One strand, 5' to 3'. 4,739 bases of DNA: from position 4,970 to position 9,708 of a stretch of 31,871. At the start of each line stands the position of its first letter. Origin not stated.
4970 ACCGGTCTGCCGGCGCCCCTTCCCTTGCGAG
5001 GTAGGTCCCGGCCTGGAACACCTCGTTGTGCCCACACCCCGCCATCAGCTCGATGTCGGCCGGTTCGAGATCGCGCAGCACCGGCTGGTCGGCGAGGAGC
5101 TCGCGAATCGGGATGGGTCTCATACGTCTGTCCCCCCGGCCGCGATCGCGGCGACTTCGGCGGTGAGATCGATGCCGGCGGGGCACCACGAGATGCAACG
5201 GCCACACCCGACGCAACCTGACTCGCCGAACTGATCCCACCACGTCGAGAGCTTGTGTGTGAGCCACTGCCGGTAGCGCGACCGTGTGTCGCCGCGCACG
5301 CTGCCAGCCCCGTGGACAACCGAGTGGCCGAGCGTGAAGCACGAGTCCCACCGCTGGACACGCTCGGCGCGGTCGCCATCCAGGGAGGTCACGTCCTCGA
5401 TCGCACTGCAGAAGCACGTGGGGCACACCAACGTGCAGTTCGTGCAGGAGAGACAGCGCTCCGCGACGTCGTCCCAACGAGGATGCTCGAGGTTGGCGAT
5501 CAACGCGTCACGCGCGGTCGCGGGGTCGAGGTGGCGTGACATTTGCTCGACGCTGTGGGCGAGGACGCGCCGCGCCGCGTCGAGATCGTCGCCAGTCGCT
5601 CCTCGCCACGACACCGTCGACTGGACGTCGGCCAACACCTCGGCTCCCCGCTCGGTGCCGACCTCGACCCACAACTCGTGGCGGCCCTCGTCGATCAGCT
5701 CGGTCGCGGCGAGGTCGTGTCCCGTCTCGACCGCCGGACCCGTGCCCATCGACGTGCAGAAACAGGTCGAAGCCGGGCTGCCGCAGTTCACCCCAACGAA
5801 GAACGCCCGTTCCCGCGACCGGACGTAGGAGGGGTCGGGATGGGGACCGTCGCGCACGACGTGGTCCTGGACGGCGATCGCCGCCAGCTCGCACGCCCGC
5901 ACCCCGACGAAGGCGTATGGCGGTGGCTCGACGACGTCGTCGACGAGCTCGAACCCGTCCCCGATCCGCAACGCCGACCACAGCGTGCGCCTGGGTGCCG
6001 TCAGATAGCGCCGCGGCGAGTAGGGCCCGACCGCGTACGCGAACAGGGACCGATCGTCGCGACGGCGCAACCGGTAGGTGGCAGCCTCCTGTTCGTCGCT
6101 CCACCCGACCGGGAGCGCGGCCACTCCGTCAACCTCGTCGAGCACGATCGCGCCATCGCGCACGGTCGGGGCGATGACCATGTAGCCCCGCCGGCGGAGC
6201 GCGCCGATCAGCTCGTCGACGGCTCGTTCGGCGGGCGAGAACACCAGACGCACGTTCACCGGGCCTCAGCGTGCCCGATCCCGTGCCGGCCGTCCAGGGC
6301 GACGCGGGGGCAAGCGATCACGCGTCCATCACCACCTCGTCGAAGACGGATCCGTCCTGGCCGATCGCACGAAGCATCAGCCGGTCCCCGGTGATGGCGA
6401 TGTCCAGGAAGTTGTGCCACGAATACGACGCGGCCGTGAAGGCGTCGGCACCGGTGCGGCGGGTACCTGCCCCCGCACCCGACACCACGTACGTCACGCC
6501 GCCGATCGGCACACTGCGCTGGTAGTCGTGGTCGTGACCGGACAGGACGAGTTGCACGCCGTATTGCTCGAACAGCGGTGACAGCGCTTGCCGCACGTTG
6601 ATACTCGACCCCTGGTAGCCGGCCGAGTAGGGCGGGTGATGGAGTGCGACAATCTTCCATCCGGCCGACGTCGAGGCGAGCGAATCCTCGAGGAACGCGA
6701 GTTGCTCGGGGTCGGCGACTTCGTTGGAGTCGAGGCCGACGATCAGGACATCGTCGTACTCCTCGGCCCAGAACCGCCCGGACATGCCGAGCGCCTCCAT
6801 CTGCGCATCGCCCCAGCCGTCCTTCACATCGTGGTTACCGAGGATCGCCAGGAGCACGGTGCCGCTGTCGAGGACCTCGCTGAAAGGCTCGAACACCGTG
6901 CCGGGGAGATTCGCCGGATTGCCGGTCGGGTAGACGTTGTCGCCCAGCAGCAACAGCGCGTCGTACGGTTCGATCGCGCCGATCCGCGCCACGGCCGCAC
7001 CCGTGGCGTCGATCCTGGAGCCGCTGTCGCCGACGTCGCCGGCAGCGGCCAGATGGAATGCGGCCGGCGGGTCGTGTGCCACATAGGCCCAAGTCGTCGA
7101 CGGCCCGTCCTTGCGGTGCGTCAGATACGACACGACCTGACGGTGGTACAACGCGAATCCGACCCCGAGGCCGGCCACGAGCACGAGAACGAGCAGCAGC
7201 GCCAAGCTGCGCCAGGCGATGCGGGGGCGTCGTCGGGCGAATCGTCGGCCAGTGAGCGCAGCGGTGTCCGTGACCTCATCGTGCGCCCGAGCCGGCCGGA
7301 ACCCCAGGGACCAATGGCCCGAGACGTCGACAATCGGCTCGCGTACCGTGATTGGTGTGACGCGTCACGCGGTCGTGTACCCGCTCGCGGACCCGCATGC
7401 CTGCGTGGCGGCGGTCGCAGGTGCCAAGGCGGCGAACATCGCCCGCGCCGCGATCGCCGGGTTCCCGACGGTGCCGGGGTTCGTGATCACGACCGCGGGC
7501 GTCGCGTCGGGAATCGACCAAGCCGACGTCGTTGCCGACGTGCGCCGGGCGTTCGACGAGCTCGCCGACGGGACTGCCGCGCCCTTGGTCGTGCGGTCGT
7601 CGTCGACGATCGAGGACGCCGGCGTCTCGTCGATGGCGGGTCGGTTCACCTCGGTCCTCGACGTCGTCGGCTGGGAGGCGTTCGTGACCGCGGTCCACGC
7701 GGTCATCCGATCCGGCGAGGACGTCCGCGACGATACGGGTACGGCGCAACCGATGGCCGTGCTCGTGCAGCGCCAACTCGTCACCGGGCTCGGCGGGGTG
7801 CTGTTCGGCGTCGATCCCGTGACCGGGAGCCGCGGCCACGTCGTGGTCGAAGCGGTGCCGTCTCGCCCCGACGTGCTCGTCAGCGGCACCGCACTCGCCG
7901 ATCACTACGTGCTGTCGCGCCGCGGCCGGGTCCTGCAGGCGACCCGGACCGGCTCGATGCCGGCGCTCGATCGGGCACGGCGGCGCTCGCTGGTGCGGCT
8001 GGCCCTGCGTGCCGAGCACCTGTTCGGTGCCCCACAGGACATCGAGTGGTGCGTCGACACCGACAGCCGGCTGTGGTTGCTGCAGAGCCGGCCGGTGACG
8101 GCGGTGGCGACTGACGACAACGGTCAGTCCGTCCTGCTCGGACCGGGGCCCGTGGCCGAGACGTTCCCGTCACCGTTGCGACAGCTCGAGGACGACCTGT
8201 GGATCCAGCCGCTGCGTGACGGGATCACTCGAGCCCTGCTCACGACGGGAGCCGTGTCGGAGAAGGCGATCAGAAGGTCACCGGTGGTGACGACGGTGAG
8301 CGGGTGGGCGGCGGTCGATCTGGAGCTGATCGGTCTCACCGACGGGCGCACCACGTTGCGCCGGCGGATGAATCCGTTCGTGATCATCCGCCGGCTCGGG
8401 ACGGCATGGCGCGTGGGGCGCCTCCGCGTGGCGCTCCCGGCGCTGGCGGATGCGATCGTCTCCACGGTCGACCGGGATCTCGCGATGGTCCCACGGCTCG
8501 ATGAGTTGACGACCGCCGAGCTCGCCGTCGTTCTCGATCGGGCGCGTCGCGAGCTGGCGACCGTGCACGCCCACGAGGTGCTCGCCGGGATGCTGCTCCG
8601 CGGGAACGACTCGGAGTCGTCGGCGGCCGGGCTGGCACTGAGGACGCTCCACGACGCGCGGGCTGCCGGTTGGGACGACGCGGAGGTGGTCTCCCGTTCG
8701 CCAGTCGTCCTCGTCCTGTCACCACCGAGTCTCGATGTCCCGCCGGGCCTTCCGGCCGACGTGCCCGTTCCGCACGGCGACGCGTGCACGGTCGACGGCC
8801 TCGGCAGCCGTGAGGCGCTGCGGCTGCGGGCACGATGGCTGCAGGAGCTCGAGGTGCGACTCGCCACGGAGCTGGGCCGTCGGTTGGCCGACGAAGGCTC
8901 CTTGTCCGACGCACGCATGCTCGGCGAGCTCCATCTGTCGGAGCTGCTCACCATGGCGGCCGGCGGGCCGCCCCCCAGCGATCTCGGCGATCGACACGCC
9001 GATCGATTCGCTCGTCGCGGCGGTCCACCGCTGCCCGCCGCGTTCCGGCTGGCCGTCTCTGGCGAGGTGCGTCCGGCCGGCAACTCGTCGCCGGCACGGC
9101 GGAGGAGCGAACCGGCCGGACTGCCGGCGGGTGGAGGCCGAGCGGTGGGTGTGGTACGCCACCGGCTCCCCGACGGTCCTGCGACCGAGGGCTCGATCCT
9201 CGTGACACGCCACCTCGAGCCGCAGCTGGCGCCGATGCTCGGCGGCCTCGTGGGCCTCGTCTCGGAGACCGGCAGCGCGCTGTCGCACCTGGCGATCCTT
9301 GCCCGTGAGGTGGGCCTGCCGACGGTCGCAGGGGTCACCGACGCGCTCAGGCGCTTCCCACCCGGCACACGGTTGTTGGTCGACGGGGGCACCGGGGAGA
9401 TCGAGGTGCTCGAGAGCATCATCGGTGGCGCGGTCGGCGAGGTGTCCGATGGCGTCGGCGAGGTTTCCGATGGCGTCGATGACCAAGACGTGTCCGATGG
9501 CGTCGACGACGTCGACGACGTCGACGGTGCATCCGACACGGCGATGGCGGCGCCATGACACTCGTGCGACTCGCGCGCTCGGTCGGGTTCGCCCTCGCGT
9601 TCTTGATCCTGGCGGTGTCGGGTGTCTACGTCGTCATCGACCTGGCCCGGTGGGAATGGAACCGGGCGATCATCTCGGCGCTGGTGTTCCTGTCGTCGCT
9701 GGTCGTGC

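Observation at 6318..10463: Candidate undescribed phospho-transfer module: RPH/PigC-architecture dikinase, coupled membrane protein and divergent exported phosphoesterase, attached to a group 3b hydrogenase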

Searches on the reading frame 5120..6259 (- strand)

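Call 12: search_protein_families(library=pfam, proteins=[window:5120-6259:-], max_evalue=0.001)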
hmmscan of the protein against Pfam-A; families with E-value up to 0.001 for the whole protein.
window:5120-6259:- (379 aa): 9 families
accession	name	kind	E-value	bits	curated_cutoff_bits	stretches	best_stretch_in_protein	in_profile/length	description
PF17179.9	Fer4_22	-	1.6e-31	109.5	27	1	268-363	1-95/95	4Fe-4S dicluster domain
PF13534.11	Fer4_17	-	5.6e-07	30.4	22.2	0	248-281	25-58/61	4Fe-4S dicluster domain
PF13237.11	Fer4_10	-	8.2e-07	29.3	25.5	0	346-366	6-28/53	4Fe-4S dicluster domain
PF12838.12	Fer4_7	-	1.9e-06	28.6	27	0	343-363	32-52/52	4Fe-4S dicluster domain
PF12797.12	Fer4_2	-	3e-06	27.2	24.5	0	347-361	8-22/22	4Fe-4S binding domain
PF25160.1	LdpA_Fe-S-bd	-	1.3e-05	25.3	27.6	1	346-362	25-41/49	LdpA Fe-S cluster-binding domain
PF13746.11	Fer4_18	-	1.6e-05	25.5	27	0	327-366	39-78/114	4Fe-4S dicluster domain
PF13187.11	Fer4_9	-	3.7e-05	24.1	27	1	268-362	1-50/52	4Fe-4S dicluster domain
PF13183.11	Fer4_8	-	0.0001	23.2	27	1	266-363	2-68/68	4Fe-4S dicluster domain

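Call 75: search_protein_families(library=ncbifam, proteins=[window:5120-6259:-], max_evalue=0.00001)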
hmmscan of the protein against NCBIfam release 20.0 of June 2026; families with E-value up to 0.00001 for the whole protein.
window:5120-6259:- (379 aa): 3 families
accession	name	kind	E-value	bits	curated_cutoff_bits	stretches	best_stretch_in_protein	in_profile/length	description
NF040833.1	sulfhyd_HydB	equivalog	1.6e-46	158.9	750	1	72-372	47-335/367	NADPH-dependent hydrogenase/sulfhydrogenase 1 subunit beta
NF040829.1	sulfhyd_ShyB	equivalog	1.1e-41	143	690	1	74-364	48-321/334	NAD(P)-dependent hydrogenase/sulfhydrogenase 2 subunit beta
TIGR02910.1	sulfite_red_A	equivalog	1.6e-34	119.7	323.15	1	118-369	93-323/334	anaerobic sulfite reductase subunit AsrA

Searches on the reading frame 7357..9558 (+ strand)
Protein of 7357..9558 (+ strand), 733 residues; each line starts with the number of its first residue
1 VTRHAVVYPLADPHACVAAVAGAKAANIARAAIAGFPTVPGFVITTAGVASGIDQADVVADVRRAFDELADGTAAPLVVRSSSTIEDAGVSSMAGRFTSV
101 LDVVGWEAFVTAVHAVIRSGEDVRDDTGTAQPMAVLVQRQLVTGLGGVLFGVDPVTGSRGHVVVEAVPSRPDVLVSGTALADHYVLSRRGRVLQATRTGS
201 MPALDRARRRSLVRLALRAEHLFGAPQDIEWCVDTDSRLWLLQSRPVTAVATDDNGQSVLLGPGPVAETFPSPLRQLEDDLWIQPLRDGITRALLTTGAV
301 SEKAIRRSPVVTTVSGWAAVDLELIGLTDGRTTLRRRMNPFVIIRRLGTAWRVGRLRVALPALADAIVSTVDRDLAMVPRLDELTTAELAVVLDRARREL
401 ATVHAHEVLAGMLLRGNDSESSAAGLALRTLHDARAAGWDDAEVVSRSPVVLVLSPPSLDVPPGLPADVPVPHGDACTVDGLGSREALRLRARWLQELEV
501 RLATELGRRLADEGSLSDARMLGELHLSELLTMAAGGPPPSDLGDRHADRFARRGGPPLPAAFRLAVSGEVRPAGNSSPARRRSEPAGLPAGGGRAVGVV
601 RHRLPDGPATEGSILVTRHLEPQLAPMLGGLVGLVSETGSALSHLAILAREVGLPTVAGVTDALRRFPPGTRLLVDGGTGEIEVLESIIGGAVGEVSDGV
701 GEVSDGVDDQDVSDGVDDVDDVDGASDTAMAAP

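Call 16: search_solved_structures(query=window:7357-9558:+, max_evalue=0.001, show_alignments=1)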
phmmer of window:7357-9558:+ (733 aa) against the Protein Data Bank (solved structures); distinct sequences matched with E-value up to 0.001: 11.
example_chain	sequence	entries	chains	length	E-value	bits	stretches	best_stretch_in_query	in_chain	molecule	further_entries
5fbs_A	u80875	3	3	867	3.1e-27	98.6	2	582-686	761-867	Phosphoenolpyruvate synthase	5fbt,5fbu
5hv2_A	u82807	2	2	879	3.3e-27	98.5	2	582-686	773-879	Phosphoenolpyruvate synthase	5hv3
5hv1_A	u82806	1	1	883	3.4e-27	98.5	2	582-686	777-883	Phosphoenolpyruvate synthase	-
8a8e_A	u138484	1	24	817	2.9e-25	92.1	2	592-682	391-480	Phosphoenolpyruvate synthase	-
9dae_A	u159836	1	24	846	5.1e-19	71.4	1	588-691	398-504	Phosphoenolpyruvate synthase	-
9goj_A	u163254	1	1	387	4.5e-14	55.1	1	71-200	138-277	Phosphoenolpyruvate synthase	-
5hv6_A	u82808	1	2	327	8.4e-14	54.2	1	71-188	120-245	Phosphoenolpyruvate synthase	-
2ols_A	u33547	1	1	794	8.7e-12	47.5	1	607-681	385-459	Phosphoenolpyruvate synthase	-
2e28_A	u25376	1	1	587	1.7e-06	30.1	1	605-682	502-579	Pyruvate kinase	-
1vbg_A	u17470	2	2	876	4.4e-05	25.4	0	584-721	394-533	pyruvate,orthophosphate dikinase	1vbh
2x0s_A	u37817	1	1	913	0.00086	21.1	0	14-50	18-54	PYRUVATE PHOSPHATE DIKINASE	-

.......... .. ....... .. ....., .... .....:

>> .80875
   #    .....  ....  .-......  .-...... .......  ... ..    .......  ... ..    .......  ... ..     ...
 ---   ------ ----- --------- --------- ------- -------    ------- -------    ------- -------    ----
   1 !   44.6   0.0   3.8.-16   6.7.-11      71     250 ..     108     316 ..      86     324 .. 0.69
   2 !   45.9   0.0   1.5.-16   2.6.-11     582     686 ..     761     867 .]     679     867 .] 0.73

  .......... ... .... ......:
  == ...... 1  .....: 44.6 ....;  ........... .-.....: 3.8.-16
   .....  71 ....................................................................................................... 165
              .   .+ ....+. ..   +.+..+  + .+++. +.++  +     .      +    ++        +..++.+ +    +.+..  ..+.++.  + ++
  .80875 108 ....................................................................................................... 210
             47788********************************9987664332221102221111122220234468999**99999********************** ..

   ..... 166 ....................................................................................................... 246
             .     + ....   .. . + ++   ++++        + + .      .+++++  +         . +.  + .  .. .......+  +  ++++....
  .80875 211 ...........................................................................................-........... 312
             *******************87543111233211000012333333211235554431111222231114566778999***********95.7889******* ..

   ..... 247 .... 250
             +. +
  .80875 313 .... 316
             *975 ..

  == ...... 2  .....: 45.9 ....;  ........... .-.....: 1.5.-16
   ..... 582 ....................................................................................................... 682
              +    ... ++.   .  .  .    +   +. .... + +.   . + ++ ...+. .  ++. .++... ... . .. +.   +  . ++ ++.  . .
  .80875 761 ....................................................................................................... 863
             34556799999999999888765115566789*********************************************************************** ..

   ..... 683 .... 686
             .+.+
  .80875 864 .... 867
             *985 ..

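Call 25: find_homologous_proteins(query=window:7357-9558:+, region=240-600, max_evalue=0.001)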
Query window:7357-9558:+, residues 240-600 (361 aa): 2092 proteins with E <= 0.001 among 8000 candidates; the best 120 are listed.
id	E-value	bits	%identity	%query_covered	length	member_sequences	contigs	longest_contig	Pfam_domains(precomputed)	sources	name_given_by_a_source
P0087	7.3e-225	764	100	100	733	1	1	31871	PF00391.30,PF01326.25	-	-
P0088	7.8e-208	708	93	100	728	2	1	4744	PF00391.30,PF01326.25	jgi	jgi:pyruvate,water dikinase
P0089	1.6e-190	651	87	100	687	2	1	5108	PF00391.30,PF01326.25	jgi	jgi:phosphohistidine swiveling domain-containing protein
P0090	1.2e-152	526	71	97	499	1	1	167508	PF00391.30,PF01326.25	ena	-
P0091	2.2e-152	525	71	98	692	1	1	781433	PF00391.30,PF01326.25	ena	-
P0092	8.9e-152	523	70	97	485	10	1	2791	PF00391.30,PF01326.25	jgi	jgi:pyruvate,water dikinase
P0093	8.1e-150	517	71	97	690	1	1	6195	PF00391.30,PF01326.25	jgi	jgi:pyruvate,water dikinase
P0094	6.6e-146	504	69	97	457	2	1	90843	PF00391.30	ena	-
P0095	2.4e-135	469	74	86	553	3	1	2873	PF01326.25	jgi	jgi:pyruvate,water dikinase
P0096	8.0e-133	461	66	100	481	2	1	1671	PF00391.30,PF01326.25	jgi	jgi:pyruvate,water dikinase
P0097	1.7e-131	457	65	100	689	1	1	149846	PF00391.30,PF01326.25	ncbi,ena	-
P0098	5.2e-131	455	66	95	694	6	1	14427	PF00391.30,PF01326.25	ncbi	ncbi:MAG: PEP/pyruvate-binding domain-containing protein [Ilumatobacteraceae bacterium]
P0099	1.1e-129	451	63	100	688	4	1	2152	PF00391.30,PF01326.25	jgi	jgi:pyruvate,water dikinase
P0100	2.7e-129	450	64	95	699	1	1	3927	PF00391.30,PF01326.25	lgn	-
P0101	2.8e-128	446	64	95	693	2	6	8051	PF00391.30,PF01326.25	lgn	-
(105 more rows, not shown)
